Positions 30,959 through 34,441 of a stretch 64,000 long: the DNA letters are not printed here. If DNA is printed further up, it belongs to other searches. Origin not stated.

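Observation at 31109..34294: TA-flanked 1061-aa PLD-nuclease / SF2-helicase / DUF3427 protein: candidate single-gene defence module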

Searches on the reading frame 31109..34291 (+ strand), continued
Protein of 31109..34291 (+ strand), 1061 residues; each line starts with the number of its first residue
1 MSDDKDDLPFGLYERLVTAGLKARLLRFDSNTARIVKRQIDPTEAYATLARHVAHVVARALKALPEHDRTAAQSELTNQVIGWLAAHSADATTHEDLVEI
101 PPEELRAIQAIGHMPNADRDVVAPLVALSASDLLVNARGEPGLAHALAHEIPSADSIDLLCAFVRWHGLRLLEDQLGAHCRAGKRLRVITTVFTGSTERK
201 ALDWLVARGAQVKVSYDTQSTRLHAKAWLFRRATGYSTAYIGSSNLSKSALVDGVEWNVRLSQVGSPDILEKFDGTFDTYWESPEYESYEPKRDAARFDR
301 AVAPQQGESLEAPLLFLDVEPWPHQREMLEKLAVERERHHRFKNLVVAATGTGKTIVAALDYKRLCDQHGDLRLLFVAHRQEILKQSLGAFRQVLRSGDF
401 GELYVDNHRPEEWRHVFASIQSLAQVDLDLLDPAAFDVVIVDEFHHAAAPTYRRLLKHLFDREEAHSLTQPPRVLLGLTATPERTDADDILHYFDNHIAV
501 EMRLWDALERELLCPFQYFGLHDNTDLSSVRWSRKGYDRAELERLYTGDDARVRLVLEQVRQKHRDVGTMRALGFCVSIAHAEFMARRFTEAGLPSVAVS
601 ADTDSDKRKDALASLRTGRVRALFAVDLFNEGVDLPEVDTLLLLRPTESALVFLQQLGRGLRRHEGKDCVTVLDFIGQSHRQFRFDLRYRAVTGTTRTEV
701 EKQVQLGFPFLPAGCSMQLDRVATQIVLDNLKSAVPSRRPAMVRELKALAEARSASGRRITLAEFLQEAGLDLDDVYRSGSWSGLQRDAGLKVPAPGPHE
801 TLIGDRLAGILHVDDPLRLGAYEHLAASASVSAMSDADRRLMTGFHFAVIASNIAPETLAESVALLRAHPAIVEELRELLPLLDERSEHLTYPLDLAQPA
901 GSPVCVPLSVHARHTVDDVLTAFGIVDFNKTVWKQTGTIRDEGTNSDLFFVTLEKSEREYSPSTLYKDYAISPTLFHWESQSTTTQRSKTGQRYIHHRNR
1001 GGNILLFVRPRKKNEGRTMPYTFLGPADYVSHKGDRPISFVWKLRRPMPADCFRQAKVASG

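Call 52: predict_structure(alignment_id=A2)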
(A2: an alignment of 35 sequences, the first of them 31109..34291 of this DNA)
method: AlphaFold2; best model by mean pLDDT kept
length: 1061 residues; sequences in the alignment: 35
mean_pLDDT: 73.6   pTM: 0.56
mean pLDDT of the five models: 73.6, 73.0, 71.0, 71.0, 69.5
residues with pLDDT >= 90: 235; 70-90: 469; 50-70: 181; < 50: 176
segments of 3 or more residues with pLDDT < 50: 1-5, 86-93, 115-117, 135-141, 305-315, 350-352, 464-469, 482-487, 504-539, 627-637, 645-683, 690-695, 709-720, 961-964
pLDDT, mean of each block of 10 residues (from residue 1): 53 82 81 81 74 80 78 81 53 59 83 56 76 45 75 89 82 88 90 73 92 78 67 85 64 60 79 83 89 85 47 49 82 91 78 75 91 87 79 82 81 86 81 86 73 83 51 82 49 80 52 31 38 40 58 62 66 62 82 82 65 79 60 44 42 33 29 31 49 51 59 42 54 68 86 76 84 85 93 90 92 94 87 85 93 86 93 95 91 78 79 95 89 74 91 71 64 90 81 91 92 83 96 85 94 76 36
secondary structure, 60 per line:
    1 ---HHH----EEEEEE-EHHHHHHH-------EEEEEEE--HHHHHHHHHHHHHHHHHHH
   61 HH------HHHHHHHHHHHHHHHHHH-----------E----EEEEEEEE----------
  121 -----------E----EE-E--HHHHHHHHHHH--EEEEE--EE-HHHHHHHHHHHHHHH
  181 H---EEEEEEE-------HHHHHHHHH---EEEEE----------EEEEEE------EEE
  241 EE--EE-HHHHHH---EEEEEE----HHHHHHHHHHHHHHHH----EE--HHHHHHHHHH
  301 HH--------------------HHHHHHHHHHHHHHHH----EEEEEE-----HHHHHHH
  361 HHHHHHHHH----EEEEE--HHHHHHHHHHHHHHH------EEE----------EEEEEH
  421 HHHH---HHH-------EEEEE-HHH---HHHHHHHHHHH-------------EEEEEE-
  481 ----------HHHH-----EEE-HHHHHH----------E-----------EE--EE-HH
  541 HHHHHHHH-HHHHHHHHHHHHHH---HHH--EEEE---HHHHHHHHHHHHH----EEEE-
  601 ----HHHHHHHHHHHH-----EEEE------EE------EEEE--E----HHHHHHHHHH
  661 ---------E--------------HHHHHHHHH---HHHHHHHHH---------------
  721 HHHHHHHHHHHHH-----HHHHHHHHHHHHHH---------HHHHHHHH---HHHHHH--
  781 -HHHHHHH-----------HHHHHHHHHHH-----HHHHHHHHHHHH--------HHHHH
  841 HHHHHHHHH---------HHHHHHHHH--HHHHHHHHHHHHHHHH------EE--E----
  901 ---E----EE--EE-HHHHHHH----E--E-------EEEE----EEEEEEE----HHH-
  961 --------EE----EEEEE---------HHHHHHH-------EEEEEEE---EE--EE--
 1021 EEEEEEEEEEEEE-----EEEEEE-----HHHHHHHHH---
elements in order (helices of 4 or more, strands of 3 or more residues): E11-16 H19-25 E33-39 H42-62 H69-86 E103-110 H143-153 E156-160 H166-181 E185-191 H199-207 E211-215 E226-231 E238-242 H248-253 E257-262 H267-282 H291-302 H323-338 E343-348 H354-369 E374-378 H381-395 E402-404 E415-419 H420-424 E438-442 H450-460 E474-479 H491-494 E500-502 H504-509 H539-548 H550-563 E572-575 H579-591 E596-599 H605-616 E622-625 E640-643 H651-660 H685-693 H697-705 H721-733 H739-752 H762-769 H773-778 H782-788 H800-810 H816-827 H836-849 H859-867 H870-885 H916-922 E938-941 E946-952 E975-979 H989-995 E1003-1009 E1021-1033 E1039-1044 H1050-1058

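Call 54: search_protein_families(library=padloc, alignment_id=A4, max_evalue=0.00001)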
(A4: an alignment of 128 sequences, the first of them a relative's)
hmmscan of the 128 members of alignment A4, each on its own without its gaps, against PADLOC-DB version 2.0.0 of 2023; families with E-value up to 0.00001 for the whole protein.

A. member 1, L001:7389-8039:+ (217 aa): 0 families

B. families by the number of members that match (of 128 scanned): 197 families (the first 25 are shown)
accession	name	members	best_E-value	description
PDLC02707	PbeA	6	2.2e-33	PbeA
PDLC03659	mREase_IV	5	8.4e-97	Type IV methyl-directed restriction enzyme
PDLC03658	mREase_IV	5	1.2e-81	Type IV methyl-directed restriction enzyme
PDLC02704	PbeA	5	2.4e-25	PbeA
PDLC02705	PbeA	5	7.7e-18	PbeA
PDLC02870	DpdF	4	6.4e-25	DpdF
PDLC03928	PsyrT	4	3.7e-19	-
PDLC03047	REase_I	4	4.4e-18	Type I restriction enzyme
PDLC03049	REase_I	4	8.2e-17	Type I restriction enzyme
PDLC02706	PbeA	4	1.2e-13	PbeA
PDLC02703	PbeA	4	1.5e-13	PbeA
PDLC03597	REase_MTase_IIG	4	1.3e-11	Type IIG restriction enzyme-methyltransferase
PDLC03042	REase_I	4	5.1e-07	Type I restriction enzyme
PDLC02503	BrxHI|BrxHII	3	3.5e-31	BrxHI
PDLC00659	HmaA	3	9.1e-13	SNF2 helicase / DEAD-box helicase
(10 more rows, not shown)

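Call 55: search_protein_families(library=pfam, alignment_id=A4, max_evalue=0.00001)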
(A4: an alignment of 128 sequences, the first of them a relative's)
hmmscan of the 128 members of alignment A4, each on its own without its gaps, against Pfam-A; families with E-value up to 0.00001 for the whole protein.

A. member 1, L001:7389-8039:+ (217 aa): 0 families

B. families by the number of members that match (of 128 scanned): 157 families (the first 25 are shown)
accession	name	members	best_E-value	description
PF04851.21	ResIII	7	3.2e-39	Type III restriction enzyme, res subunit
PF00270.35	DEAD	6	7.2e-53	DEAD/DEAH box helicase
PF00271.37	Helicase_C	6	1e-31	Helicase conserved C-terminal domain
PF18766.7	SWI2_SNF2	4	5.7e-09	SWI2/SNF2 ATPase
PF13091.12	PLDc_2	3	7.4e-10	PLD-like domain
PF00717.28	Peptidase_S24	3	1.9e-07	Peptidase S24-like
PF00361.26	Proton_antipo_M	2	2.7e-39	NADH:quinone oxidoreductase/Mrp antiporter, TM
PF13487.12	HD_5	2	4.7e-35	HD domain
PF14815.12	NUDIX_4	2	6.7e-25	NUDIX domain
PF01928.26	CYTH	2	9.9e-25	CYTH domain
PF01230.28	HIT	2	1.6e-23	HIT domain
PF00072.30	Response_reg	2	1.7e-20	Response regulator receiver domain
PF00293.34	NUDIX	2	4.9e-20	NUDIX domain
PF01966.28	HD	2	5.9e-18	HD domain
PF04879.21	Molybdop_Fe4S4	2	2.1e-16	Molybdopterin oxidoreductase Fe4S4 domain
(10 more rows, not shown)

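Call 56: fold_search(model_id=the predicted structure, library=pdb)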
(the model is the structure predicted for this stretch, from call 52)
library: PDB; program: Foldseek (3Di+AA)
matches with E <= 10: 1676; with E <= 0.001: 644
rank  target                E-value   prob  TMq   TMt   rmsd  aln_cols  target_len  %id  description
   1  7clg_A                1.1e-37  1.00  0.25  0.30  18.4       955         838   22  Crystal structure of the ATP-dependent restriction endonuclease SauUSI (released 2021-01-20)
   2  7clg_B                7.8e-37  1.00  0.23  0.28  18.8       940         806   23  Crystal structure of the ATP-dependent restriction endonuclease SauUSI (released 2021-01-20)
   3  8h5y_B                7.0e-14  1.00  0.18  0.31  12.6       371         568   24  Crystal structure of RadD- ADP complex (released 2023-10-18)
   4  8h5y_A                1.2e-13  1.00  0.18  0.31  12.6       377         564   25  Crystal structure of RadD- ADP complex (released 2023-10-18)
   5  6jde_A                2.8e-13  1.00  0.18  0.31  12.9       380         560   25  crystal structure of a DNA repair protein (released 2019-06-26)
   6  7r7j_B                4.5e-13  1.00  0.19  0.32  11.8       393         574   25  Crystal structure of RadD with ADP (released 2022-04-13)
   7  8h5z_B                4.3e-12  1.00  0.18  0.31  12.4       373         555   25  Crystal structure of RadD/ATP analogue complex (released 2023-10-18)
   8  7r7j_A                2.5e-11  1.00  0.19  0.32  11.0       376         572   25  Crystal structure of RadD with ADP (released 2022-04-13)
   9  5tnu_A                1.1e-10  1.00  0.15  0.35  19.2       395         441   20  S. tokodaii XPB II crystal structure at 3.0 Angstrom resolution (released 2017-11-01)
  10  4xqk_B                4.0e-10  1.00  0.21  0.16  18.2       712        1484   13  ATP-dependent Type ISP restriction-modification enzyme LlaBIII bound to DNA (released 2015-09-16)
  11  8fkx_NI               5.7e-10  1.00  0.19  0.29  25.7       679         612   14  Human nucleolar pre-60S ribosomal subunit (State E) (released 2023-07-12)
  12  8fkv_NI               1.1e-09  1.00  0.19  0.27  19.8       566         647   17  Human nucleolar pre-60S ribosomal subunit (State D1) (released 2023-07-12)
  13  8i9w_Cb               1.5e-09  1.00  0.16  0.24  17.5       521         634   14  Cryo-EM structure of a Chaetomium thermophilum pre-60S ribosomal subunit - Dbp10-3 (released 2023-05-17)
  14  8fkt_NI               2.3e-09  1.00  0.18  0.29  18.8       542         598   16  Human nucleolar pre-60S ribosomal subunit (State C1) (released 2023-07-12)
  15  7w0a_A                4.6e-09  1.00  0.19  0.14  35.2       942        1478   14  dmDicer2-LoqsPD-dsRNA Dimer status (released 2022-04-27)
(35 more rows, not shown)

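Call 61: search_solved_structures(query=A1, max_evalue=1e-10, show_alignments=1)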
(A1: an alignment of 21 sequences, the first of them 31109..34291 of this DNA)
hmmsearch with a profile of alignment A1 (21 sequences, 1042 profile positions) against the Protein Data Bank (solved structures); distinct sequences matched with E-value up to 1e-10: 8.
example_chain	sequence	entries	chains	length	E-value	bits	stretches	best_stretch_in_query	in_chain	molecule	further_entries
7clg_A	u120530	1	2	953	5e-149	501.5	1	126-1013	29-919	Putative helicase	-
6jde_B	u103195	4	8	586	1.8e-40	142.1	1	319-669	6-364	Putative DNA repair helicase RadD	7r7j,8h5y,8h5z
3h1t_A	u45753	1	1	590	8.8e-38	133.2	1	317-669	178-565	Type I site-specific restriction-modification system, R (Restriction) subunit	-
6p66_A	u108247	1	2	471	7.7e-21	77.1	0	584-662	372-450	DNA repair protein RAD25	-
2fwr_A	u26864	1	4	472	7.8e-21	77.1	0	584-662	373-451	DNA repair protein RAD25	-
6p4f_A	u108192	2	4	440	1.6e-18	69.5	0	584-674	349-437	DNA-dependent ATPase XPBII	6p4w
5tnu_A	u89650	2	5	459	2e-18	69.1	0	584-674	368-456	DNA-dependent ATPase XPBII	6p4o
1wp9_A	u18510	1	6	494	5.4e-11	44.5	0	556-653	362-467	ATP-dependent RNA helicase, putative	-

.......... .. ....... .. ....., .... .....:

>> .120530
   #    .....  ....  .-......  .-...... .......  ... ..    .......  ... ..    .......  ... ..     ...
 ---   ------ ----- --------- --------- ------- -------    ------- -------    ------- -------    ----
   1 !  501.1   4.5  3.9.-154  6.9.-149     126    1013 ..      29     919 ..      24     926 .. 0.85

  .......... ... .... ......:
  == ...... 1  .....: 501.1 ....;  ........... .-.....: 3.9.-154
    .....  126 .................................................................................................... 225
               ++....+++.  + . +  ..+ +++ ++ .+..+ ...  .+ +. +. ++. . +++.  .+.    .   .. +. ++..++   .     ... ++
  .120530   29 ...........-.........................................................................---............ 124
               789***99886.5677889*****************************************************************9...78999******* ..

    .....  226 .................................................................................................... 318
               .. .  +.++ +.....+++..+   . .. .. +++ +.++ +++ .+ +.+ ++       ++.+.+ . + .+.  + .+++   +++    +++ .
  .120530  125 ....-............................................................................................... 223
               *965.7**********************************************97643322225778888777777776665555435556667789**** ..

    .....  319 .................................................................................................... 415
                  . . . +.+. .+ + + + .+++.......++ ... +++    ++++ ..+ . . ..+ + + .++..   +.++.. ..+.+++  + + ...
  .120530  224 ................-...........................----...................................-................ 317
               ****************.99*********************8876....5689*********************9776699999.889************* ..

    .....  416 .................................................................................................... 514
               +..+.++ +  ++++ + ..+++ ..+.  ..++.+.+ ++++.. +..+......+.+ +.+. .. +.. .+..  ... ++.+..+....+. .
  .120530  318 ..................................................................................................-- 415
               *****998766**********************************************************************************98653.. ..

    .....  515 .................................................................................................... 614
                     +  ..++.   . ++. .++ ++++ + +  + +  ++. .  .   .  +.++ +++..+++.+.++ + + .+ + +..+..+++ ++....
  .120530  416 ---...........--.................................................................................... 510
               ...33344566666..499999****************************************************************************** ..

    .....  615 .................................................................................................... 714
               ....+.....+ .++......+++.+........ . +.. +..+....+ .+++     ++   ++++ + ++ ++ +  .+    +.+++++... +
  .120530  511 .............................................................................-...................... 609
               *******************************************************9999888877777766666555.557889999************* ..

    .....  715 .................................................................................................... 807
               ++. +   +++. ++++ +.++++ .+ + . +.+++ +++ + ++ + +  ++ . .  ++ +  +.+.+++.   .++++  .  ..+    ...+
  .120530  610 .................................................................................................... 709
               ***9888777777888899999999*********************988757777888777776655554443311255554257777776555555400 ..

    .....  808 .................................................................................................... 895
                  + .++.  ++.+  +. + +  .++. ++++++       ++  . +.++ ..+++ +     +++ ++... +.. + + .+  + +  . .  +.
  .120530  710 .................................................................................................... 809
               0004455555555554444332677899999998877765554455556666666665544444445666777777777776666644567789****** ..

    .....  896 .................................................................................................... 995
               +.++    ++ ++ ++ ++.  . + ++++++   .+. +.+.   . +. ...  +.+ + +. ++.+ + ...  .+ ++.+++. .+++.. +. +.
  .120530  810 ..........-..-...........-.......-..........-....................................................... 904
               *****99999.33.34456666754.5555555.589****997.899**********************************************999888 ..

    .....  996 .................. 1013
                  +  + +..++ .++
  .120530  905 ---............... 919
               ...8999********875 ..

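Call 77: search_protein_families(library=pfam, proteins=[L078:4954-7962:+, L080:5082-7970:+], max_evalue=1)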
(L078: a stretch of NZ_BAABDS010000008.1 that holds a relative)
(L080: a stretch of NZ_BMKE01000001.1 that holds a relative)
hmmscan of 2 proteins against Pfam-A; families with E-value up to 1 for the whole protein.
L078:4954-7962:+ (1003 aa): 6 families
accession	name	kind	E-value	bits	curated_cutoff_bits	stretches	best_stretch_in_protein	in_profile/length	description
PF04851.21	ResIII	-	6.2e-39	134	22.5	1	248-393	5-164/164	Type III restriction enzyme, res subunit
PF00271.37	Helicase_C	-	4.2e-10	40.3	23.5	1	472-567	13-109/110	Helicase conserved C-terminal domain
PF18766.7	SWI2_SNF2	-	3.6e-08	33.8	26.7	1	258-431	10-194/221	SWI2/SNF2 ATPase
PF00270.35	DEAD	-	4.6e-08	33.4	26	1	250-394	3-163/167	DEAD/DEAH box helicase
PF13091.12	PLDc_2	-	2.3e-07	31.2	27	1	78-174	25-115/132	PLD-like domain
PF00717.28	Peptidase_S24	-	1.6e-05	25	23.3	1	901-986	33-105/116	Peptidase S24-like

L080:5082-7970:+ (963 aa): 8 families
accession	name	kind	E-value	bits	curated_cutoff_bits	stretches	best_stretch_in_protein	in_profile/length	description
PF04851.21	ResIII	-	3.2e-39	134.9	22.5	1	222-368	4-164/164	Type III restriction enzyme, res subunit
PF00271.37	Helicase_C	-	4.4e-10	40.2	23.5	1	448-542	14-109/110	Helicase conserved C-terminal domain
PF13091.12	PLDc_2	-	7.4e-10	39.2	27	1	29-150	5-116/132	PLD-like domain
PF00270.35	DEAD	-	1.2e-08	35.4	26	1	224-369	2-163/167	DEAD/DEAH box helicase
PF18766.7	SWI2_SNF2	-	1.3e-08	35.3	26.7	1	232-407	9-195/221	SWI2/SNF2 ATPase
PF00717.28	Peptidase_S24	-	1.6e-06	28.2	23.3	1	854-951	22-105/116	Peptidase S24-like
PF13401.12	AAA_22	-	0.092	13.5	27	1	245-355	9-109/130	AAA domain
PF00176.29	SNF2-rel_dom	-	0.23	11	24.9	1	295-377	92-174/290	SNF2-related domain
